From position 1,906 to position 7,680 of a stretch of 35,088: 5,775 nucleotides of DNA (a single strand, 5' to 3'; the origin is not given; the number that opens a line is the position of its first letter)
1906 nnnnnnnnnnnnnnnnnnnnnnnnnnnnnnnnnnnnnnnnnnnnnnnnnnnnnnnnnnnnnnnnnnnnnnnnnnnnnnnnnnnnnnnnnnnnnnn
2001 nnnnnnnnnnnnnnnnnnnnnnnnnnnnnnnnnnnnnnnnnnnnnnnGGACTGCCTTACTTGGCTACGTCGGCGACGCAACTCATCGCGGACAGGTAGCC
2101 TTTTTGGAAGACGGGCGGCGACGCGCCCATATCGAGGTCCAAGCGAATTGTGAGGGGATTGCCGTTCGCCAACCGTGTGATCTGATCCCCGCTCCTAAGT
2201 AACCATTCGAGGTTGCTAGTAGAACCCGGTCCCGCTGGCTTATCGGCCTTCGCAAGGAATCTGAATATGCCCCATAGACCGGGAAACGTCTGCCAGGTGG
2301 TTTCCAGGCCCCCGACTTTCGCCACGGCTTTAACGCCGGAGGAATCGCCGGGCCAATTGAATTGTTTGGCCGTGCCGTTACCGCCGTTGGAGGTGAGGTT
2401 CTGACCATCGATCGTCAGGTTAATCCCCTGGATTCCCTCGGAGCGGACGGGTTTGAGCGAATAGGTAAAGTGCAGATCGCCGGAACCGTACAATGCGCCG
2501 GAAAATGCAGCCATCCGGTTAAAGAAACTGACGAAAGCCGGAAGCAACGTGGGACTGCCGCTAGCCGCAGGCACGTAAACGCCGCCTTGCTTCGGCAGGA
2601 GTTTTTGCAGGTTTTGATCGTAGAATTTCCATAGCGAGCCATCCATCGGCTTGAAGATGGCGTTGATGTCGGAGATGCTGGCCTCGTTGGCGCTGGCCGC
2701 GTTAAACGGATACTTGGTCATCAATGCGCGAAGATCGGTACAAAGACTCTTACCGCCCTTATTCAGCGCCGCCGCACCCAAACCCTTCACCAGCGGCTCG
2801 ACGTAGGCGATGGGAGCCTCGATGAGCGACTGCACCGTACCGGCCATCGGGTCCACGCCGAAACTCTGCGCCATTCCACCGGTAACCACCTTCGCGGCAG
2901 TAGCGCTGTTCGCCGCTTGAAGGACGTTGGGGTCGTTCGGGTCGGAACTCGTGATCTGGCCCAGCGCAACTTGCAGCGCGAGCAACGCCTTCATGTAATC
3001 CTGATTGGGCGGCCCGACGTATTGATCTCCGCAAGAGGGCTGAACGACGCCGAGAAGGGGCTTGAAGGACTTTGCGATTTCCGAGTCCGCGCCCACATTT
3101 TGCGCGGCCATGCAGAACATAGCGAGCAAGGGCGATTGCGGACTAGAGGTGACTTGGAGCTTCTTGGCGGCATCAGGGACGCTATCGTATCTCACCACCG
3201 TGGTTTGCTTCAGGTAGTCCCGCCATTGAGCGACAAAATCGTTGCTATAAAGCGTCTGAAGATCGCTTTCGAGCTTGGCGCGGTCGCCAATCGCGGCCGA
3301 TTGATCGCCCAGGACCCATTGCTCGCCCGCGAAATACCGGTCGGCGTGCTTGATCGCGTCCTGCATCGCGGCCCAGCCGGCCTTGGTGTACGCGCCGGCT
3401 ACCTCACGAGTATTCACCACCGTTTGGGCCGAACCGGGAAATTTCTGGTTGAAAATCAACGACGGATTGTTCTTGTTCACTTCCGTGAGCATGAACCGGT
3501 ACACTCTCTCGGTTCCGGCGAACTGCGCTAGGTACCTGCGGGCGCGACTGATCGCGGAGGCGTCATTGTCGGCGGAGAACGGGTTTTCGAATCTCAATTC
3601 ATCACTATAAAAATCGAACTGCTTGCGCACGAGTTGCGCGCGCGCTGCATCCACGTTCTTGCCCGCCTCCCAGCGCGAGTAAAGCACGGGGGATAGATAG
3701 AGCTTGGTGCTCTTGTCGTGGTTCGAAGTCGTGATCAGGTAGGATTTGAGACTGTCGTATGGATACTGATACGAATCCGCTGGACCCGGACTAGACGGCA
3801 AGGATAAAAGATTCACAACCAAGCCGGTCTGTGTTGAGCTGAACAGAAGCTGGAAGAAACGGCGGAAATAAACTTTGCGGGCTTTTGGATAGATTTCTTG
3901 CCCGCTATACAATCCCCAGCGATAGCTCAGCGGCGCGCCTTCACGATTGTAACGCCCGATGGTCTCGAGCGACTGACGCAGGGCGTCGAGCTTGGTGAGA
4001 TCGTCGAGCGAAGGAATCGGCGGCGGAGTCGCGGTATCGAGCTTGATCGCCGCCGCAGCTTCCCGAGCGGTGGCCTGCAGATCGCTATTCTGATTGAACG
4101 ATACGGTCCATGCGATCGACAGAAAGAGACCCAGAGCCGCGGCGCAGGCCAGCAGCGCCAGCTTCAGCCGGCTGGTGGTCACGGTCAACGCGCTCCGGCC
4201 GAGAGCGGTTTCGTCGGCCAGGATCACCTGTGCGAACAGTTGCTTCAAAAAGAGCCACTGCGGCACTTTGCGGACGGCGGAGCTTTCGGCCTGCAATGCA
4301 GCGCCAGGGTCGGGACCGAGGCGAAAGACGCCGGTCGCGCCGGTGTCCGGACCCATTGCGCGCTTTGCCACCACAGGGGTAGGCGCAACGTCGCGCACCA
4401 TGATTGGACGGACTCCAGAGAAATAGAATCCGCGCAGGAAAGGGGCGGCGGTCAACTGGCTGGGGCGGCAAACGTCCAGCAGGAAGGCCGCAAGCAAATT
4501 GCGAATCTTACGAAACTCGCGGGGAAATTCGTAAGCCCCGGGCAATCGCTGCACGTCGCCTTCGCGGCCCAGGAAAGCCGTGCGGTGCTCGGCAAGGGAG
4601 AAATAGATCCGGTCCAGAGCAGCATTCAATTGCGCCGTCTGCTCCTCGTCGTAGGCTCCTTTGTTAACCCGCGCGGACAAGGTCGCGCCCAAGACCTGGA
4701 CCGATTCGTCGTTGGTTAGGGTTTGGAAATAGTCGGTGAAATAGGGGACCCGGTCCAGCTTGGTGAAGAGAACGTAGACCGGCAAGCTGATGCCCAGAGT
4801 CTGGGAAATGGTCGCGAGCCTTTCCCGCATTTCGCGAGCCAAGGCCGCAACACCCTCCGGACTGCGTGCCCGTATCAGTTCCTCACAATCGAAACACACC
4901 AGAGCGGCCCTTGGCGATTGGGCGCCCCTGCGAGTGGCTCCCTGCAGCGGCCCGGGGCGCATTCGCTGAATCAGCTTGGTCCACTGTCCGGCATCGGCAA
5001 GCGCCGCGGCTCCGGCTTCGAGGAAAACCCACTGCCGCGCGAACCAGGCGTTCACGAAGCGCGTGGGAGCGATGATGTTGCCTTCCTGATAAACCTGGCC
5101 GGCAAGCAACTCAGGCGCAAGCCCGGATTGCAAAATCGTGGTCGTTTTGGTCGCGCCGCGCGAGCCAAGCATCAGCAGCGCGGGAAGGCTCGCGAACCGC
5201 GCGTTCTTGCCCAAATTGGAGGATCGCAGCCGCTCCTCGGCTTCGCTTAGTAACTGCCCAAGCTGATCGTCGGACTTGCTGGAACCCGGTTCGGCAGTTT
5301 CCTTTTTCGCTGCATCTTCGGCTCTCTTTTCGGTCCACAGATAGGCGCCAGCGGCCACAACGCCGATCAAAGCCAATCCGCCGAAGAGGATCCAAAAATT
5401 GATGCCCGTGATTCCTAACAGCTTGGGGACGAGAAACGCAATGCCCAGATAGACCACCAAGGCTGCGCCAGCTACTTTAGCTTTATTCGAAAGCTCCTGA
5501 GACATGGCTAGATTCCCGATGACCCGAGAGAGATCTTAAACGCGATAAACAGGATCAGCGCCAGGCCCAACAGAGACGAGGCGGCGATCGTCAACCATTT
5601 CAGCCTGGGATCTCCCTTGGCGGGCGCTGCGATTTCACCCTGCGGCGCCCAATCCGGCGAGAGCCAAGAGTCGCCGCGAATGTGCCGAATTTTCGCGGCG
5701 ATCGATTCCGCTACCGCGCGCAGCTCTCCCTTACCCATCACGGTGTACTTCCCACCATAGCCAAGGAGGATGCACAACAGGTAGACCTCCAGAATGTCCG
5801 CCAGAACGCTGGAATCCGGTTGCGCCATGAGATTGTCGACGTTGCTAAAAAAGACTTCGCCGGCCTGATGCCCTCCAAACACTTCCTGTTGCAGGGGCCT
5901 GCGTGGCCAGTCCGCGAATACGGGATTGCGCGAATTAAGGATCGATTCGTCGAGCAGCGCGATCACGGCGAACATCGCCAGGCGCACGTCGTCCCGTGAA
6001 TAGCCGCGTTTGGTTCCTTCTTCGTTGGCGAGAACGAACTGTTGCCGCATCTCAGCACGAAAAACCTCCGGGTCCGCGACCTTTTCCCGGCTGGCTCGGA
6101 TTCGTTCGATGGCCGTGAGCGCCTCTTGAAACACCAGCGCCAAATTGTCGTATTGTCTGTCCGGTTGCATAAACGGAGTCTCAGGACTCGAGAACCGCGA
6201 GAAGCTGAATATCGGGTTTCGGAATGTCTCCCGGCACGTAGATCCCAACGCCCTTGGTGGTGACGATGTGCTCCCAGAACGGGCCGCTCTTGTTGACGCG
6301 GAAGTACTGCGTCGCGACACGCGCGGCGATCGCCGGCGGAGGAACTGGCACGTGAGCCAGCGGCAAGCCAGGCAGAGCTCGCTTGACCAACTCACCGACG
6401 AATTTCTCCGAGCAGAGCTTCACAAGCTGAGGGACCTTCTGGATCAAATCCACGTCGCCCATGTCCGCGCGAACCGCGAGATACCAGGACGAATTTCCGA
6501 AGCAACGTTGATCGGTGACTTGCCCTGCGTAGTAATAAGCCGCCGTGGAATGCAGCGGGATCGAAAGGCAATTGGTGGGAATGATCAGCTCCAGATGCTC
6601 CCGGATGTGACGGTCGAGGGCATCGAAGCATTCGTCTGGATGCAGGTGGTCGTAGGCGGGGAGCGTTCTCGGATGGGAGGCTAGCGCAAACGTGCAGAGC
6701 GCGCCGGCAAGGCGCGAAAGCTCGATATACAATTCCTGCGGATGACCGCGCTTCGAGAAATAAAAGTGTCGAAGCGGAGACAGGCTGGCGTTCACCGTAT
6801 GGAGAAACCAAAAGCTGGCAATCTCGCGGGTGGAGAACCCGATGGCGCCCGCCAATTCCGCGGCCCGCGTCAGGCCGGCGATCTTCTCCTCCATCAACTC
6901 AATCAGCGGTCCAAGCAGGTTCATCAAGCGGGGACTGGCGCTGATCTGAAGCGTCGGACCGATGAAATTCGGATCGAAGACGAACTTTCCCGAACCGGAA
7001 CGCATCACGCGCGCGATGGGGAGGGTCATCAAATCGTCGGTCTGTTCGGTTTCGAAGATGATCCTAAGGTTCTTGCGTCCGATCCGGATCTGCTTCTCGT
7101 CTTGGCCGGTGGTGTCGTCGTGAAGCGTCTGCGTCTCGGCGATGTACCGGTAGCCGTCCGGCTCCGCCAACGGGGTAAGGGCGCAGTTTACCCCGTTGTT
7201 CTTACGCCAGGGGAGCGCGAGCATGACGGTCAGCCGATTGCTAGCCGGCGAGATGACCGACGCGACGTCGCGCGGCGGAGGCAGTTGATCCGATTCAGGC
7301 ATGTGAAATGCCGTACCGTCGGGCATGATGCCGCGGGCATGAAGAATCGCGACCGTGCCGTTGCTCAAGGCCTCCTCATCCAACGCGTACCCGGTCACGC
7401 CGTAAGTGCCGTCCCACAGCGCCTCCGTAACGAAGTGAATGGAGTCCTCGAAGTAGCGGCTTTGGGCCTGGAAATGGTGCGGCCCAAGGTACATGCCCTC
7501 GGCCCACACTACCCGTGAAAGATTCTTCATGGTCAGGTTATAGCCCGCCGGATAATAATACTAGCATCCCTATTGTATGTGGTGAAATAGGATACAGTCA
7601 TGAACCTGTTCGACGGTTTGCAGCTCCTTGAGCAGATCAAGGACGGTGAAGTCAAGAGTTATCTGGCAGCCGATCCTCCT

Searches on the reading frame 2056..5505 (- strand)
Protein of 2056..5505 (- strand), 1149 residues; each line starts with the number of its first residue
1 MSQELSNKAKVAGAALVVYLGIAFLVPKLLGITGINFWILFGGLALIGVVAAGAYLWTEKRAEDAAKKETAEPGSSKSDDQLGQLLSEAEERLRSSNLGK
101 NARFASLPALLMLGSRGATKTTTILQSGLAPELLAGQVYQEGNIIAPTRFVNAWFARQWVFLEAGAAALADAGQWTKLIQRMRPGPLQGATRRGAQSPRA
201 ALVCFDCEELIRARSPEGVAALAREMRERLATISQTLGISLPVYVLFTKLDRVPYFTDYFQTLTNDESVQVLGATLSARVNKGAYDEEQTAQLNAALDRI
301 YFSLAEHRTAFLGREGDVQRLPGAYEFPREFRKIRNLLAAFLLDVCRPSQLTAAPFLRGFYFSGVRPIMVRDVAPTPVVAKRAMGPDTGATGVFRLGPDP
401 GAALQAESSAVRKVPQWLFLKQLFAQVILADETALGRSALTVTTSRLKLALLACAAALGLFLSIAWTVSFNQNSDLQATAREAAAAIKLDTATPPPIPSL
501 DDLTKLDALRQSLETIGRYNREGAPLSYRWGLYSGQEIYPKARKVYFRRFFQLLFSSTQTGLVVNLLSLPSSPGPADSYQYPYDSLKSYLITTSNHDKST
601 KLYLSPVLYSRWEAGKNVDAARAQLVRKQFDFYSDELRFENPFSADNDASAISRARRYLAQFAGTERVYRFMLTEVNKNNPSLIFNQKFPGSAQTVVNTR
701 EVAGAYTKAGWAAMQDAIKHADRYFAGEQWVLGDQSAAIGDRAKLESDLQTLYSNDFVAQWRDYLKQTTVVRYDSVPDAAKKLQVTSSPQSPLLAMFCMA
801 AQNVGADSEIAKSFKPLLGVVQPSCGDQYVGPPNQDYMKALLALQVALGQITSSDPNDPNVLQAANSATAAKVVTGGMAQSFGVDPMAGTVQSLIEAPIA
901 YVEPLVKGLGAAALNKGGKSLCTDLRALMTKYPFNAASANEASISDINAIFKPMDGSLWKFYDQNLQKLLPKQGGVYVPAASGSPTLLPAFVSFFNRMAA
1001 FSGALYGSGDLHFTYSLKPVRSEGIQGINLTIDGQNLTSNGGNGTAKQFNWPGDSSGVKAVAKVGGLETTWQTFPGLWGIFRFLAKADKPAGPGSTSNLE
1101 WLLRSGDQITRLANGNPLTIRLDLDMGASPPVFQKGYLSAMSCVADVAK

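Call 5: search_protein_families(library=pfam, proteins=[window:2056-5505:-], max_evalue=0.001)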
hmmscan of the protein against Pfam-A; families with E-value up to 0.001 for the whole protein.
window:2056-5505:- (1149 aa): 4 families
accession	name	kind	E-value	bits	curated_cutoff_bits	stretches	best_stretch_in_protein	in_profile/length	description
PF06761.17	IcmF-related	-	4.8e-55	187.6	27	1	503-803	1-306/308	Intracellular multiplication and human macrophage-killing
PF14331.11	IcmF-related_N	-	1.4e-38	133.2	25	1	201-451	27-254/259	IcmF-related N-terminal domain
PF06744.18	IcmF_C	-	6.7e-10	39.5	26.7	1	1016-1103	2-93/106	Type VI secretion protein IcmF C2-like domain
PF21070.2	IcmF_helical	-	1.3e-08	35.4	24.1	1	926-1010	20-105/106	Type VI secretion protein IcmF helical domain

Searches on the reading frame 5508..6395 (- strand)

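Call 5: search_protein_families(library=pfam, proteins=[window:5508-6395:-], max_evalue=0.001)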
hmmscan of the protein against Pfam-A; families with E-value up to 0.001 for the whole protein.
window:5508-6395:- (295 aa): 1 family
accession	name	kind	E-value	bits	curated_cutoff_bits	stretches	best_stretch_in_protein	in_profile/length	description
PF09850.14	DotU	-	3.1e-42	145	27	1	86-287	3-203/205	Type VI secretion system protein DotU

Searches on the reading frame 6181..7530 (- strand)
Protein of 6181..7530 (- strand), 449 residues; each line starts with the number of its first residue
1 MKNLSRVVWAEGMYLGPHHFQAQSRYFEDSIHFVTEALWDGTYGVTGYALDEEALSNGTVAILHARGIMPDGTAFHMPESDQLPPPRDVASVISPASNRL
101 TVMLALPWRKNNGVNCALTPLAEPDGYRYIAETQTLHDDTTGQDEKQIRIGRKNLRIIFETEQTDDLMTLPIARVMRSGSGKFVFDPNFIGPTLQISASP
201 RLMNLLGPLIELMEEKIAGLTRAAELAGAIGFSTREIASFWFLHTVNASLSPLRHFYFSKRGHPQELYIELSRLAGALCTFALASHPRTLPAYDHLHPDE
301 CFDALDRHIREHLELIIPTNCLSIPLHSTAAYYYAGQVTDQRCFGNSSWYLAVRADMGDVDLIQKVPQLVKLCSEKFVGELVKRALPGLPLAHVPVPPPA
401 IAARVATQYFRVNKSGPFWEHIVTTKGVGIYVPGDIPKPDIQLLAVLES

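Call 5: search_protein_families(library=pfam, proteins=[window:6181-7530:-], max_evalue=0.001)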
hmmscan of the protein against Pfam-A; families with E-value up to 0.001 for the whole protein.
window:6181-7530:- (449 aa): 1 family
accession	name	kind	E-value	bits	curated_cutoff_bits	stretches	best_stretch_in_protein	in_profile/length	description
PF05936.17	T6SS_VasE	-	4.5e-133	444.6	23.4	1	19-446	1-429/429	Bacterial Type VI secretion, VC_A0110, EvfL, ImpJ, VasE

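Call 41: search_protein_families(library=ncbifam, proteins=[window:6181-7530:-], max_evalue=0.01)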
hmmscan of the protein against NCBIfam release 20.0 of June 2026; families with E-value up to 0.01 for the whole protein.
window:6181-7530:- (449 aa): 1 family
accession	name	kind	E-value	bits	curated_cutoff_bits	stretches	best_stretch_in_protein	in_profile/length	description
TIGR03353.2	VI_chp_4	equivalog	3.2e-113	379.1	100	1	5-446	1-429/429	type VI secretion system baseplate subunit TssK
